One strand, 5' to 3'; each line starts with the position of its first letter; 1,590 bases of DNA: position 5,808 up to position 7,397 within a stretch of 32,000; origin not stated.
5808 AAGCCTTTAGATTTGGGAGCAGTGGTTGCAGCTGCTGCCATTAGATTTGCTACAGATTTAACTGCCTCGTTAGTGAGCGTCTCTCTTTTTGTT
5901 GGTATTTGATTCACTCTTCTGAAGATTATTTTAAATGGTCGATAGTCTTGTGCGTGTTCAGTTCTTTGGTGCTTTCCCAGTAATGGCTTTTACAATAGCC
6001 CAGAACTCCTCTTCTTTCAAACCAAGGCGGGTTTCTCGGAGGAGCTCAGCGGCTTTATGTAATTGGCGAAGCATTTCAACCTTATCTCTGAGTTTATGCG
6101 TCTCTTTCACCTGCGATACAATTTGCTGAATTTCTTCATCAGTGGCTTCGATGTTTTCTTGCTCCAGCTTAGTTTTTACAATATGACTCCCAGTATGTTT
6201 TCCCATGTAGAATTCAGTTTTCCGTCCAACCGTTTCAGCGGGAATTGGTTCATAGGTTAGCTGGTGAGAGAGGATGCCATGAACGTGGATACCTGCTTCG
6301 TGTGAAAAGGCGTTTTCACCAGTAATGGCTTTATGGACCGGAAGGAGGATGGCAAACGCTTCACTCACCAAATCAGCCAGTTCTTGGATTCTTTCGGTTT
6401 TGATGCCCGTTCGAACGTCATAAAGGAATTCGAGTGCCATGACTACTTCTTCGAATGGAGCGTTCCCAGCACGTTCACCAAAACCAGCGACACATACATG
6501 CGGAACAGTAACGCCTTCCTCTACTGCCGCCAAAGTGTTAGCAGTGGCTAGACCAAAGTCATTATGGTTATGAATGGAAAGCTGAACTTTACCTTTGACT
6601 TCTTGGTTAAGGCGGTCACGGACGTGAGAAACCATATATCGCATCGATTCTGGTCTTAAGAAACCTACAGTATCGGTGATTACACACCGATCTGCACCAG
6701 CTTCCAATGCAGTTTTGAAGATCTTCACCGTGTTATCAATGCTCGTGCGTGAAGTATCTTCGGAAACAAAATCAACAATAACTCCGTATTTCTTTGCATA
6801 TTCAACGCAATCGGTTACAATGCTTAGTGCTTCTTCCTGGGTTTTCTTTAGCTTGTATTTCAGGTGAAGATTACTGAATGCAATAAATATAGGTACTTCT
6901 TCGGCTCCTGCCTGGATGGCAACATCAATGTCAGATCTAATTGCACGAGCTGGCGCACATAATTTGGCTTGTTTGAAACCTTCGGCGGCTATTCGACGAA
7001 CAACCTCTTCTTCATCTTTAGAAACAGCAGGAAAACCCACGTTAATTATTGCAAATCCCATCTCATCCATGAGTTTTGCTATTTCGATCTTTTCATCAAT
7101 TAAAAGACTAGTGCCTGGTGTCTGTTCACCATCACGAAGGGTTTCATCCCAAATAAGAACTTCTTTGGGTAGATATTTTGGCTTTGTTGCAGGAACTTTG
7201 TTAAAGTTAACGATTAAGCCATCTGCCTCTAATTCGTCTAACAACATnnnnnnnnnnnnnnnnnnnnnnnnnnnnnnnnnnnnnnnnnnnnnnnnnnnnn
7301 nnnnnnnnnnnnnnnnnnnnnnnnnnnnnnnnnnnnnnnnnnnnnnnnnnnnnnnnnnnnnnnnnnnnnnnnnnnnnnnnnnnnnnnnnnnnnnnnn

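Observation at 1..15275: Complete benzoyl-CoA dearomatisation and ring-cleavage gene set on the same contig as an Asgard gelsolin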

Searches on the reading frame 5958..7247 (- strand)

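Call 3: search_protein_families(library=ncbifam, proteins=[window:5958-7247:-])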
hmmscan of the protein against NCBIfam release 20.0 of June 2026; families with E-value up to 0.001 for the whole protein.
window:5958-7247:- (429 aa): 29 families (the best 25 are shown)
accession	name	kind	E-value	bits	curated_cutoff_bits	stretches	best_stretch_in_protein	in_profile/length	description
NF002085.0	PRK00915.1-2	subfamily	4.1e-134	448.1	517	1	25-392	9-366/504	2-isopropylmalate synthase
TIGR02090.1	LEU1_arch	subfamily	4.3e-124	414.3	484.75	1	30-389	1-353/363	isopropylmalate/citramalate/homocitrate synthases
NF041069.1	IPMS_Sufob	equivalog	7.8e-112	374.2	600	1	31-392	2-358/371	isopropylmalate synthase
NF002086.0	PRK00915.1-3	equivalog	1.6e-103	347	532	1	28-388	5-370/516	2-isopropylmalate synthase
TIGR02660.1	nifV_homocitr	equivalog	1.8e-101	340.1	462.9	1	30-385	2-350/365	homocitrate synthase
TIGR00973.1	leuA_bact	equivalog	4.8e-99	332.1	598.7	1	30-389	2-366/494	2-isopropylmalate synthase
TIGR02146.1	LysS_fung_arch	equivalog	3.9e-98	328.9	413.55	1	32-381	1-343/344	homocitrate synthase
NF002088.0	PRK00915.1-5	equivalog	2e-96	323.5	697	1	28-386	2-365/514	2-isopropylmalate synthase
NF002087.0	PRK00915.1-4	equivalog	4.2e-92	309.3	729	1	29-383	6-366/516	2-isopropylmalate synthase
NF002084.0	PRK00915.1-1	equivalog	7.3e-83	278.9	748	1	28-379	3-359/523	2-isopropylmalate synthase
TIGR00977.1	citramal_synth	equivalog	9.1e-58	195.8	450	1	30-415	2-394/526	citramalate synthase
NF042434.1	IPMS_Lepto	equivalog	1.7e-48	165.5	500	1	28-383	4-369/374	2-isopropylmalate synthase LeuA2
NF042433.1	CitmalDyn_Leptosp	equivalog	1.2e-45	156.1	950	1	29-382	7-363/514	(R)-citramalate synthase CimA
NF006049.0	PRK08195.1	subfamily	7.4e-26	91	229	1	28-295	6-267/344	4-hyroxy-2-oxovalerate/4-hydroxy-2-oxopentanoic acid aldolase,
NF004283.0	PRK05692.1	subfamily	1.1e-22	80.5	246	1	26-300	3-286/300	hydroxymethylglutaryl-CoA lyase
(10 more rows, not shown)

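Call 87: search_protein_families(library=pfam, proteins=[window:5958-7247:-], max_evalue=0.00001)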
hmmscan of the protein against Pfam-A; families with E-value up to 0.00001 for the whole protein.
window:5958-7247:- (429 aa): 2 families
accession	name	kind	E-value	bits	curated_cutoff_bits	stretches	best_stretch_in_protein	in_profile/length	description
PF00682.25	HMGL-like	-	2.8e-78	263.4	29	1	31-294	3-260/260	HMGL-like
PF22617.1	HCS_D2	-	1.9e-23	83.1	27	1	308-384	1-78/82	Homocitrate synthase post-HMGL domain-like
